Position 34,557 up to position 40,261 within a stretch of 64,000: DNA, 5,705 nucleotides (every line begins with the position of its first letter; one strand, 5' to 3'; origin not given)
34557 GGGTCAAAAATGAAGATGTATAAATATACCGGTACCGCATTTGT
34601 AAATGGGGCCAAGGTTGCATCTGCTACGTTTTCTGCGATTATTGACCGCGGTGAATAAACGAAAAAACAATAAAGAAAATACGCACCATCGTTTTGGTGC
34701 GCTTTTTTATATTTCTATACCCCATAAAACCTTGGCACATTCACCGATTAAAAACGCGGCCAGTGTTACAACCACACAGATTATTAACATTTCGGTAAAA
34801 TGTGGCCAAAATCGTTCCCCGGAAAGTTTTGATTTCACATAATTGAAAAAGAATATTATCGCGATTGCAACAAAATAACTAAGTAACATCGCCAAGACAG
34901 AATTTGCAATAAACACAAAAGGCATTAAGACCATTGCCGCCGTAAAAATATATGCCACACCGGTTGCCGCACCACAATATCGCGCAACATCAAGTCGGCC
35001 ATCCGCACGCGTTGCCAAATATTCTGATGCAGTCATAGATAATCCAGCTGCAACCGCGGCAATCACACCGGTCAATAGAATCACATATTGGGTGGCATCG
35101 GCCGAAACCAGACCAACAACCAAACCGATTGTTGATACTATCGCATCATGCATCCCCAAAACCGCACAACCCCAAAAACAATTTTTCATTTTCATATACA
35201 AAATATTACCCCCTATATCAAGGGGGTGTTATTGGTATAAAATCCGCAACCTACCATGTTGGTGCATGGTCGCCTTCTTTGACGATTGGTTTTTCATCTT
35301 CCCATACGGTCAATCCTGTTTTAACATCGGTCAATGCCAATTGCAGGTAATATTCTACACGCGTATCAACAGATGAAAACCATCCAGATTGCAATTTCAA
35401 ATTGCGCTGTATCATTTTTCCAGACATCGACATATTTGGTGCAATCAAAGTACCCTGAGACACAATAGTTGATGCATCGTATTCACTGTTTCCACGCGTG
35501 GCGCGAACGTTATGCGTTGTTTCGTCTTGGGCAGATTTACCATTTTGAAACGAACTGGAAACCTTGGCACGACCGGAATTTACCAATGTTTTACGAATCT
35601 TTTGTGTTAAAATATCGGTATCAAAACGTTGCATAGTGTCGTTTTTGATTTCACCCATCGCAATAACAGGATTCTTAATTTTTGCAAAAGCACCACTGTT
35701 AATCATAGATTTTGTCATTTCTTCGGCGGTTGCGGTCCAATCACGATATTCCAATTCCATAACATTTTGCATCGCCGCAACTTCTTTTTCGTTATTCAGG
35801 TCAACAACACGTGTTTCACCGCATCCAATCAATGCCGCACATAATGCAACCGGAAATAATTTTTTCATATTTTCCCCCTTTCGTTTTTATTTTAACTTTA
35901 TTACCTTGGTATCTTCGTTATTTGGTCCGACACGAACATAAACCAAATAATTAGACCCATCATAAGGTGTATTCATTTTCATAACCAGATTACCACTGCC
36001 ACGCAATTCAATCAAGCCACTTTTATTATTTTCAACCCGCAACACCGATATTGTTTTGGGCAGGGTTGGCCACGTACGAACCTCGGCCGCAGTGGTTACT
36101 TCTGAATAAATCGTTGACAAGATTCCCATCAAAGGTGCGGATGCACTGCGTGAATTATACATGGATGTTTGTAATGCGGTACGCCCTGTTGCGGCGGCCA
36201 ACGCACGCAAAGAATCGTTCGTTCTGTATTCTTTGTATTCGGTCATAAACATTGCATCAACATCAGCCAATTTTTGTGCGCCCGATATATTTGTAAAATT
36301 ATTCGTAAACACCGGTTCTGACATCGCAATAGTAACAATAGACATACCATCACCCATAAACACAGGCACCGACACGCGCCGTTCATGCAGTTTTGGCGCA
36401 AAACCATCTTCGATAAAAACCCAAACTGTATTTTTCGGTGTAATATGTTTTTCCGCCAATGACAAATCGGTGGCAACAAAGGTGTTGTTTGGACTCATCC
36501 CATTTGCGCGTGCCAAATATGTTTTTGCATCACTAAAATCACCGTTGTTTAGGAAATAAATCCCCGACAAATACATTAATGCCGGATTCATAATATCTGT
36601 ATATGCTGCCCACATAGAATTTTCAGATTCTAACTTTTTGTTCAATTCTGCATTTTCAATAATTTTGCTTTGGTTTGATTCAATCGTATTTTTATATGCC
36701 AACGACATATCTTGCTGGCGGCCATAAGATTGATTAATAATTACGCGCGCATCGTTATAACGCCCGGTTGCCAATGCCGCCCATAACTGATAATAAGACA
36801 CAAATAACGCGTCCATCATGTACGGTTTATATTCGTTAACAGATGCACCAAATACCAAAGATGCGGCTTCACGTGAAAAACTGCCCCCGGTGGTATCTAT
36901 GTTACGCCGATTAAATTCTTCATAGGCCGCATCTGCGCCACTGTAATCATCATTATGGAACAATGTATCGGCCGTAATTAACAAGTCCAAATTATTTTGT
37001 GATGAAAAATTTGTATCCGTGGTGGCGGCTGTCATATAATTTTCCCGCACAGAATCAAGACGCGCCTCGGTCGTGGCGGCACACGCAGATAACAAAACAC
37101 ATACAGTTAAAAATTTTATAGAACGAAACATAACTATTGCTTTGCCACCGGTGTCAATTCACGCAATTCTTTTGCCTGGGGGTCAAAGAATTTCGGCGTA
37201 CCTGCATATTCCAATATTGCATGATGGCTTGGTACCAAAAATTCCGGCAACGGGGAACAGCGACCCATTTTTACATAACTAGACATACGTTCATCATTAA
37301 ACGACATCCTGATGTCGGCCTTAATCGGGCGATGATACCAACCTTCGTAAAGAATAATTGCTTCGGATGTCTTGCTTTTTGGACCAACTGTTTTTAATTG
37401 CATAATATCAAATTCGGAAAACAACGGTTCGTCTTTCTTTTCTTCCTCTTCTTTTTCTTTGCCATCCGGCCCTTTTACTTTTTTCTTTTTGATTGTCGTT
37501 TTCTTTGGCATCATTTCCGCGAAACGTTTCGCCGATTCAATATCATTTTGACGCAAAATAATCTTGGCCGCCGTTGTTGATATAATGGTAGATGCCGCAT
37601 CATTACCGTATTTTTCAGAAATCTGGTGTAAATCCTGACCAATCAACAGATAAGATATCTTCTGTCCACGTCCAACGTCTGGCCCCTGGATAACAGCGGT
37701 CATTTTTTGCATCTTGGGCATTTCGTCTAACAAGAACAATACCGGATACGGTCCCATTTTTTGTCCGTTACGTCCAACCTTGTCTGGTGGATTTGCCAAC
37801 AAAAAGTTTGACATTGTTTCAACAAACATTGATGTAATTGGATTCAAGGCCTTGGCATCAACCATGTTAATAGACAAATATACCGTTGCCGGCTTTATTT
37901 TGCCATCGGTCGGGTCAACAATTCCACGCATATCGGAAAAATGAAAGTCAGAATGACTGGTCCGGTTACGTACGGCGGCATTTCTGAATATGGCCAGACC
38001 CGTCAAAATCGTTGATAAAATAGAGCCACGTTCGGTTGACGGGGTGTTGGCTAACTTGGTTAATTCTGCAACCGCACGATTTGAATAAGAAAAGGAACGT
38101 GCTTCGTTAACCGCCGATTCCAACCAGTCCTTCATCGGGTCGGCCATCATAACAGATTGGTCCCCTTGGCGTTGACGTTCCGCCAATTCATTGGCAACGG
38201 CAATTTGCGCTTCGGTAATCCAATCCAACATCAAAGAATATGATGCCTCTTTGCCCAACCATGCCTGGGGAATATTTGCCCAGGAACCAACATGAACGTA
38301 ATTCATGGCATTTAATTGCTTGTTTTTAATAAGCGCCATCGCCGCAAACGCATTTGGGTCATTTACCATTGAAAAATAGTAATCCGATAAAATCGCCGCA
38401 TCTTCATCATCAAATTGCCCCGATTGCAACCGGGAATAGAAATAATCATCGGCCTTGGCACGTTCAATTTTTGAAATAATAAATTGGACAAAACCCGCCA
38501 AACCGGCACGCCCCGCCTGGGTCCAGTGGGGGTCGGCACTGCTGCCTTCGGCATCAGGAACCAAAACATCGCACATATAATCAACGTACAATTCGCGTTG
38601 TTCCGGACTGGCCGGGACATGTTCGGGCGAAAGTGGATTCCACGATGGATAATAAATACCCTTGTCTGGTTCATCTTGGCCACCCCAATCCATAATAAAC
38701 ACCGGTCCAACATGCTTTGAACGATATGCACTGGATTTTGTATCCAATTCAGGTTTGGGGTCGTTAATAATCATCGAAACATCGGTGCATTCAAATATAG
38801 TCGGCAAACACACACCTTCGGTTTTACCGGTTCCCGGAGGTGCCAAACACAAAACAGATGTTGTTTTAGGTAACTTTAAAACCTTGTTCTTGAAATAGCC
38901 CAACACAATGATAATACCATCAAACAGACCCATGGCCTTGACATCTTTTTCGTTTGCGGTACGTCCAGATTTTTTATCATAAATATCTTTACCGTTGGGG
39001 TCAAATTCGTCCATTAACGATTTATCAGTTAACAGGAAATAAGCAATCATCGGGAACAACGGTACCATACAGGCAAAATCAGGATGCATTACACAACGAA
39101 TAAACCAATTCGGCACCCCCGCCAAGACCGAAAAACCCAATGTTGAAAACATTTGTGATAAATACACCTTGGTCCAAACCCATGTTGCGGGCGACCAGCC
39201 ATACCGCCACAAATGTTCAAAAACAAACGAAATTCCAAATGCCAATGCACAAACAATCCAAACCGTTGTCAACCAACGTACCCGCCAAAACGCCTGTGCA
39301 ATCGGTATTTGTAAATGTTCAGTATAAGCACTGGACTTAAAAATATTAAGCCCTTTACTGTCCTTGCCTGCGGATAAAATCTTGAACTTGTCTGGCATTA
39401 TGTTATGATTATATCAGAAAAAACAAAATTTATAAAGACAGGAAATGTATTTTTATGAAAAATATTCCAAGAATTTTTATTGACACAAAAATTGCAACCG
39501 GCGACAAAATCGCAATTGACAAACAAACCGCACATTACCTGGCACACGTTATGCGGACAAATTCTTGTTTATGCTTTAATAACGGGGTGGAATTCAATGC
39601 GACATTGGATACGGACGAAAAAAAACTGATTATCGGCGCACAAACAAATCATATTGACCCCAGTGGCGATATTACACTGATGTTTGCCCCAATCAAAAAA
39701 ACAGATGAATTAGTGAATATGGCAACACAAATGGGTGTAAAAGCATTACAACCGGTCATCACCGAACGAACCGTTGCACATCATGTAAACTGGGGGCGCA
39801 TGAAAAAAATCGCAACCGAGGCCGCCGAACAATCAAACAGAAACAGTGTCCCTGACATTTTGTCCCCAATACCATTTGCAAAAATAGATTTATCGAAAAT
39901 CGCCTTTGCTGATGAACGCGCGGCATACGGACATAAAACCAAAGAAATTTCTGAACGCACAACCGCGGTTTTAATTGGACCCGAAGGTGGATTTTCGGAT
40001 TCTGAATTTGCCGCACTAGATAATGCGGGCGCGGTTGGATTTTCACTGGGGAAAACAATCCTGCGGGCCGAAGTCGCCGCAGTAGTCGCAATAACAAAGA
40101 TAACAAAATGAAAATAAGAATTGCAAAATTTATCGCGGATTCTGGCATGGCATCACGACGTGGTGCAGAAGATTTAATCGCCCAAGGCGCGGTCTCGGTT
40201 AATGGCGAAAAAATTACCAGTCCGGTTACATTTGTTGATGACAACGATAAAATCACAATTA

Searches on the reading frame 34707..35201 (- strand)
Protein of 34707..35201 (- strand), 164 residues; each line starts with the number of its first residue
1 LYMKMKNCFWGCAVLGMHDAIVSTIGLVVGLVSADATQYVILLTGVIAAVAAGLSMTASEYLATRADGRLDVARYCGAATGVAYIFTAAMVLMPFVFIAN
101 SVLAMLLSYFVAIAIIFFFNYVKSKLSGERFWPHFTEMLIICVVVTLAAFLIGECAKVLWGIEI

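Call 14: search_protein_families(library=pfam, proteins=[window:34707-35201:-], max_evalue=0.001)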
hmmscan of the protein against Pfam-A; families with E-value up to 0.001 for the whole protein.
window:34707-35201:- (164 aa): 1 family
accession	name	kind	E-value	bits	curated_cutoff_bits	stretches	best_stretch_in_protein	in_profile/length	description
PF01988.24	VIT1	-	5.1e-18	66.1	28.1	2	13-67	4-59/214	VIT family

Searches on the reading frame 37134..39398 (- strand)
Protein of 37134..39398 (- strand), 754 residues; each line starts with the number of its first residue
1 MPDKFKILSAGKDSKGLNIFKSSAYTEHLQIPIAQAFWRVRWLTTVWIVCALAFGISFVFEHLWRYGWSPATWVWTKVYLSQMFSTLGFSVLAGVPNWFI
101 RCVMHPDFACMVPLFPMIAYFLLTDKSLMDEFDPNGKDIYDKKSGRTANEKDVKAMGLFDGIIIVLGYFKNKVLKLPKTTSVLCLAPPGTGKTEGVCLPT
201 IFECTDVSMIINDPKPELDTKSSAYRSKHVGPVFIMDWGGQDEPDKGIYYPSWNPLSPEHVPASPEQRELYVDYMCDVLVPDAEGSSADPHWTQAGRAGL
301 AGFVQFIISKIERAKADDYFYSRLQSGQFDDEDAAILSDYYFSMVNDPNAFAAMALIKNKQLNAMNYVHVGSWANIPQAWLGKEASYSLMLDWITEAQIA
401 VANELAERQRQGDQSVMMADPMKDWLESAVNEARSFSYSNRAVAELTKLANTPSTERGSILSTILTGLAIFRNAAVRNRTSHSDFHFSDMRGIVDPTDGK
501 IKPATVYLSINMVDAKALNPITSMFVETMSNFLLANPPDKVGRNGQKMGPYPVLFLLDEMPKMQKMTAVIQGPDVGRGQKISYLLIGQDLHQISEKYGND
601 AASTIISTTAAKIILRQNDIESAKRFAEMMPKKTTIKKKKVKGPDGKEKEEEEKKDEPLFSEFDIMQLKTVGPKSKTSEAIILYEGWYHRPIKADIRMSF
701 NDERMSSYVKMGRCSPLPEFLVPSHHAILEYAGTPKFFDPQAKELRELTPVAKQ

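Call 14: search_protein_families(library=pfam, proteins=[window:37134-39398:-], max_evalue=0.001)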
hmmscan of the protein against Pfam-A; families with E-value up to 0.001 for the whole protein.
window:37134-39398:- (754 aa): 3 families
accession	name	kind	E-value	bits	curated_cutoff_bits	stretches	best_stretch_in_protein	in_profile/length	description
PF02534.20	T4SS-DNA_transf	-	1.7e-44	152.9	20.1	2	419-706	183-452/468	Type IV secretory system Conjugative DNA transfer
PF12696.13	TraG-D_C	-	4.8e-19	69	22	1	552-669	1-125/126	TraM recognition site of TraD and TraG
PF10412.15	TrwB_AAD_bind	-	4.8e-17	62.3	20.5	1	393-638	109-331/387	Type IV secretion-system coupling protein DNA-binding domain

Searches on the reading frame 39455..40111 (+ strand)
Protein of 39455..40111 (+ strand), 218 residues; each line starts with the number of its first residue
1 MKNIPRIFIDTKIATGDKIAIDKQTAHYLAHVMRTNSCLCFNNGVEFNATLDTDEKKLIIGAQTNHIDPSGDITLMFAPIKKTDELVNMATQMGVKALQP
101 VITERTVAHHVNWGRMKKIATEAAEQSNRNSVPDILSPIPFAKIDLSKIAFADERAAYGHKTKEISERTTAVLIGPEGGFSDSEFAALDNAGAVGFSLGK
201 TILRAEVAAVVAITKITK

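Call 14: search_protein_families(library=pfam, proteins=[window:39455-40111:+], max_evalue=0.001)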
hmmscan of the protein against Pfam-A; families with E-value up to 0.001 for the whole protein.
window:39455-40111:+ (218 aa): 1 family
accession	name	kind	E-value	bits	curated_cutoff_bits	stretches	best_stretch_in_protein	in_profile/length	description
PF04452.19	Methyltrans_RNA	-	2.2e-34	118.8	23.9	1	72-215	6-163/165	RNA methyltransferase domain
